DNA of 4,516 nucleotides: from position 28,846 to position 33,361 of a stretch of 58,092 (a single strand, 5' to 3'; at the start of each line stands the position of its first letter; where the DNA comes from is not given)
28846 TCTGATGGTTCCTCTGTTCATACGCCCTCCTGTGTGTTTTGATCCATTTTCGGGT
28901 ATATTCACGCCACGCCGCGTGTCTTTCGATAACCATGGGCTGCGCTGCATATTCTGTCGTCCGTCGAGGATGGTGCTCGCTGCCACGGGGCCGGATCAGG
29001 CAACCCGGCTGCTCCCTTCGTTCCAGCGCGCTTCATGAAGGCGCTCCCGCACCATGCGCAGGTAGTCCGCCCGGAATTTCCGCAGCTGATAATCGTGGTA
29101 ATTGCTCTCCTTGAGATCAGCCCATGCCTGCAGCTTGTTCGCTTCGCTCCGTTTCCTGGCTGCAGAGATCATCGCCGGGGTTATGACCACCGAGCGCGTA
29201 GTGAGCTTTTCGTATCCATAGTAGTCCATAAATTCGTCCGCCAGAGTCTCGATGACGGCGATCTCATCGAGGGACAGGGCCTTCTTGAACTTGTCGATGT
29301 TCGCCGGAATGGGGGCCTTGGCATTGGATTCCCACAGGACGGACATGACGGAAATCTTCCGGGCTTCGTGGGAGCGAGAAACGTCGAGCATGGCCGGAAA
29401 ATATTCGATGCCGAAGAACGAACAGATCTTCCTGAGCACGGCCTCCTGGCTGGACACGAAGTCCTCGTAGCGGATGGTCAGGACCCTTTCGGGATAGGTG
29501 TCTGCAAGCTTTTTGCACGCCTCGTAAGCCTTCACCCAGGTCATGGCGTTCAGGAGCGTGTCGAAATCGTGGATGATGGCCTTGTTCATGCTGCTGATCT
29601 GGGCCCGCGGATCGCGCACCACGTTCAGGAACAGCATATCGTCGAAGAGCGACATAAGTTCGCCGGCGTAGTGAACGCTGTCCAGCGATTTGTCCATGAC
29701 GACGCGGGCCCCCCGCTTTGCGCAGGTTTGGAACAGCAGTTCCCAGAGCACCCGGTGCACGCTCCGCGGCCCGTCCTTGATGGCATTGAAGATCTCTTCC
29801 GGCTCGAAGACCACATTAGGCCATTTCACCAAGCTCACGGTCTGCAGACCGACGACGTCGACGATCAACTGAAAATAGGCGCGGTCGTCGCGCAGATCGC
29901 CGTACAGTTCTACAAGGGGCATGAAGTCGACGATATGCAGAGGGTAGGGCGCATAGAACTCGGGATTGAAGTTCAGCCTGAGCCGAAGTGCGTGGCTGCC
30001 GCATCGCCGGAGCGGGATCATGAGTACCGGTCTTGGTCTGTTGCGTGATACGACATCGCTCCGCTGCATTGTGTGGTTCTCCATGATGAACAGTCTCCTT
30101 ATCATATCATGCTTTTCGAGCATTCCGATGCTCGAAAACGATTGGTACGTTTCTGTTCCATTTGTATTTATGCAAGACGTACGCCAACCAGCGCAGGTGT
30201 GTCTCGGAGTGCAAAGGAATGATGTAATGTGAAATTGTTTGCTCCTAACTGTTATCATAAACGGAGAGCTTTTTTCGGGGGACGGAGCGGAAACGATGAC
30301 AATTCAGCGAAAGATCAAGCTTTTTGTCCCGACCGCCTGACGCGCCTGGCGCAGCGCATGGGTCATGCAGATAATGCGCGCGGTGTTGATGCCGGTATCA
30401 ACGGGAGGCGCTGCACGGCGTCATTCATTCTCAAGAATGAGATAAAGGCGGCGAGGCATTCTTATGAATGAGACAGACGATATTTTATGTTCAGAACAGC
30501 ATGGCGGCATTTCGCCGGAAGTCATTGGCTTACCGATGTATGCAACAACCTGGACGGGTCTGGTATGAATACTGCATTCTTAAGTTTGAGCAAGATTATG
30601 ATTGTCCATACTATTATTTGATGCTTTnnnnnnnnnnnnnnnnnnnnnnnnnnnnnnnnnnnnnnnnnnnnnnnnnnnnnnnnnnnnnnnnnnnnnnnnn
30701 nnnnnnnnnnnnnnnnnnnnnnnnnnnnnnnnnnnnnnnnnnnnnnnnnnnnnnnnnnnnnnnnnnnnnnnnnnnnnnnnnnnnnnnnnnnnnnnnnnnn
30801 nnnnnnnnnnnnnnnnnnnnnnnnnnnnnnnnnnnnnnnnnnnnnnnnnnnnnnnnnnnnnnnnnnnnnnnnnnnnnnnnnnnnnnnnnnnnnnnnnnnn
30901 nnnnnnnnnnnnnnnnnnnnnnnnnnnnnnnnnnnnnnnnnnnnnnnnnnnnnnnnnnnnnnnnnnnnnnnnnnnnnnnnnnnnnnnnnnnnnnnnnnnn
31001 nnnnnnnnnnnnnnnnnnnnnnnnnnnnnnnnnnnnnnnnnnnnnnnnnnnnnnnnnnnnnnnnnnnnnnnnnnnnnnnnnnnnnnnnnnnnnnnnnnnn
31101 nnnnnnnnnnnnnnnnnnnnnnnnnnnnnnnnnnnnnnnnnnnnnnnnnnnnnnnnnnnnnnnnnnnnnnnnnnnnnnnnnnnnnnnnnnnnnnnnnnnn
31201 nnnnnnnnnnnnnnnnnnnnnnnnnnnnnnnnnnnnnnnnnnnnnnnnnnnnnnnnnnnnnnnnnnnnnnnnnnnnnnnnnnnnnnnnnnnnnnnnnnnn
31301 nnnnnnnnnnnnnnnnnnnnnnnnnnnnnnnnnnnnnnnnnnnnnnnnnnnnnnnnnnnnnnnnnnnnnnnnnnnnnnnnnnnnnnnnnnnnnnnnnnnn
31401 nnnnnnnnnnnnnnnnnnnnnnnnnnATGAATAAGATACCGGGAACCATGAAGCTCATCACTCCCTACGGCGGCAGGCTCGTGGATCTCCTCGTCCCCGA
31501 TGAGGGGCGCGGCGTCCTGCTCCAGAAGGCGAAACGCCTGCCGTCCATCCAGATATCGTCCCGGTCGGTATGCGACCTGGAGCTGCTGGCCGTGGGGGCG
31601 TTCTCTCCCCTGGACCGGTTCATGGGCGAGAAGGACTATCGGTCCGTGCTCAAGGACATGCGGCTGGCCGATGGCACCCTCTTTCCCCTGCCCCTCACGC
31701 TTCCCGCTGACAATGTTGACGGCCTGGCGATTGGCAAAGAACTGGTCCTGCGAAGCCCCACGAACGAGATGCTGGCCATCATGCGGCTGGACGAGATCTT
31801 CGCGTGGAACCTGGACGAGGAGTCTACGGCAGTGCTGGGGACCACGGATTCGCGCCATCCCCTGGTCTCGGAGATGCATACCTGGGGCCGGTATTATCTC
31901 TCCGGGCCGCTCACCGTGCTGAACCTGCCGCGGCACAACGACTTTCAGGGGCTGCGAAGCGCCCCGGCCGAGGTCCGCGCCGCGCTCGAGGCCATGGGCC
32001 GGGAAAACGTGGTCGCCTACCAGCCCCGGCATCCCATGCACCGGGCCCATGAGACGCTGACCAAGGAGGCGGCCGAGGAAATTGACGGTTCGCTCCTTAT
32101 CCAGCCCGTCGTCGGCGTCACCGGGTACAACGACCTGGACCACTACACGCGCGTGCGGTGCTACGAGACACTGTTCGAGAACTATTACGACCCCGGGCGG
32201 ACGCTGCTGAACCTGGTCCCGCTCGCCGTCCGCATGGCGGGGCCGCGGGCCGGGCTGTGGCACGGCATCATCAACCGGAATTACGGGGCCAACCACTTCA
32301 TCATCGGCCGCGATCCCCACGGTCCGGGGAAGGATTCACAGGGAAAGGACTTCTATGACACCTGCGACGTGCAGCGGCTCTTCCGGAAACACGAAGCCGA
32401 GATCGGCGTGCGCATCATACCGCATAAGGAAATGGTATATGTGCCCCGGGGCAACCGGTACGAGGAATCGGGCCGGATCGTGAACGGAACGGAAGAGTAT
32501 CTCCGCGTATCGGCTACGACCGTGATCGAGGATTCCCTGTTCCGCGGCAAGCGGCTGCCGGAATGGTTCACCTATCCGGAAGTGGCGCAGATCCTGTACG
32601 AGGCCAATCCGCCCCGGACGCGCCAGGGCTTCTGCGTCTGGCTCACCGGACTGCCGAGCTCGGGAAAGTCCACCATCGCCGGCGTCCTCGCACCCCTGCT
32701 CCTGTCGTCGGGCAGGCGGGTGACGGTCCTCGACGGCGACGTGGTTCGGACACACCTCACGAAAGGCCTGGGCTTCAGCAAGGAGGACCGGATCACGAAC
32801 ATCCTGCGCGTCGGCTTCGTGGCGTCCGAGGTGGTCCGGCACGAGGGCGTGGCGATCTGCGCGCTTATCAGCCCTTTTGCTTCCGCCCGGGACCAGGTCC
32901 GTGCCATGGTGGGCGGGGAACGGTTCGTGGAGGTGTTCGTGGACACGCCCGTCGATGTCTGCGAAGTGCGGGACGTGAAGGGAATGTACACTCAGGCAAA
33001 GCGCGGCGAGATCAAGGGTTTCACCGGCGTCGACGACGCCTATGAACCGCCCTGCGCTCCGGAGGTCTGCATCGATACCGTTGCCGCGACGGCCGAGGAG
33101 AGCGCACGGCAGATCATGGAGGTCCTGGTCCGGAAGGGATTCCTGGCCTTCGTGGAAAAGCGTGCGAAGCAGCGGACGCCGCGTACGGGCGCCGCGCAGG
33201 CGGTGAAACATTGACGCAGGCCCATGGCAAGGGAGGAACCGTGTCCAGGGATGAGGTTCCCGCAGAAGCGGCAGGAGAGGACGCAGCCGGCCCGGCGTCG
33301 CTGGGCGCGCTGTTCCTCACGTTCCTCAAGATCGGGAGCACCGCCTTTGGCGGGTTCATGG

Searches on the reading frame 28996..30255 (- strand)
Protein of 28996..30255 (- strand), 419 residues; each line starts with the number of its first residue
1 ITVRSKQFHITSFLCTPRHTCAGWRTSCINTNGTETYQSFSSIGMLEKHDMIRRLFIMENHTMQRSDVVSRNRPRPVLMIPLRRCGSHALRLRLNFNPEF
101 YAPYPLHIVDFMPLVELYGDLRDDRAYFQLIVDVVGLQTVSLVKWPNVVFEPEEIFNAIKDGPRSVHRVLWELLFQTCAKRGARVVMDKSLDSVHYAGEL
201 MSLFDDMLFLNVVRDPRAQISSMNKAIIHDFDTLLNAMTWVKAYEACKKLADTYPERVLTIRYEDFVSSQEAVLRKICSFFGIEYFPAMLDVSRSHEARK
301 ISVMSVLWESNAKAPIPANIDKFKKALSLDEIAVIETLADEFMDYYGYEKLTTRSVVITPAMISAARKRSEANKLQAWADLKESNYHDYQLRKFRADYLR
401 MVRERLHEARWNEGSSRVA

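Call 24: search_protein_families(library=pfam, proteins=[window:28996-30255:-], max_evalue=0.00001)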
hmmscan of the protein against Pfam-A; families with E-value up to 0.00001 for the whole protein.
window:28996-30255:- (419 aa): 1 family
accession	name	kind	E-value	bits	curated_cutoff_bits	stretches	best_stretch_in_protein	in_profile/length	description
PF13469.12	Sulfotransfer_3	-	6.9e-20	72.7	27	1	76-285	1-214/216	Sulfotransferase family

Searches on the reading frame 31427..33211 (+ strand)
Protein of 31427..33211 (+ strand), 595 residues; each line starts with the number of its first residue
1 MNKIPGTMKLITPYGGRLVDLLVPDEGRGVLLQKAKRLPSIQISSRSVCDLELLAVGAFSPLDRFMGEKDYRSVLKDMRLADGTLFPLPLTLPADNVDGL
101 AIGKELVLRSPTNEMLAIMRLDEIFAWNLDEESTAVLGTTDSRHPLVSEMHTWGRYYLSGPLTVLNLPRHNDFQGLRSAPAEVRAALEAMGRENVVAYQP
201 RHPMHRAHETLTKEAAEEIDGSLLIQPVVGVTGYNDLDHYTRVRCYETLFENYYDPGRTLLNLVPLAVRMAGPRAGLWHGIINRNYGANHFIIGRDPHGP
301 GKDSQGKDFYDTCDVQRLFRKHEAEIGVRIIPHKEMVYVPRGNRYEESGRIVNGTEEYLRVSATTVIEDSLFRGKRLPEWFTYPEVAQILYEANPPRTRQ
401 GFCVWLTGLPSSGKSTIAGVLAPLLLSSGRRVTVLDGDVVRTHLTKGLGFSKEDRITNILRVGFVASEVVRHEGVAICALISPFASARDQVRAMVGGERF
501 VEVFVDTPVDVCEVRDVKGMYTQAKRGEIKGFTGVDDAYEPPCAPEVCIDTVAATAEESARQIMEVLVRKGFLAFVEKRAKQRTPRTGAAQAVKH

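Call 24: search_protein_families(library=pfam, proteins=[window:31427-33211:+], max_evalue=0.00001)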
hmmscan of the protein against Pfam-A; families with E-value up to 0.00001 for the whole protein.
window:31427-33211:+ (595 aa): 3 families
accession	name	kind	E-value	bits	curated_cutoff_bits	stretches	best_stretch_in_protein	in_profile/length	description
PF01747.23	ATP-sulfurylase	-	4e-65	219.6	24.3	1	176-392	3-211/212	ATP-sulfurylase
PF01583.26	APS_kinase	-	1.6e-59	200.8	21.1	1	400-550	1-152/152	Adenylylsulphate kinase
PF14306.12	PUA_2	-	3.2e-46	157.3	27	1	11-166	1-158/159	PUA-like domain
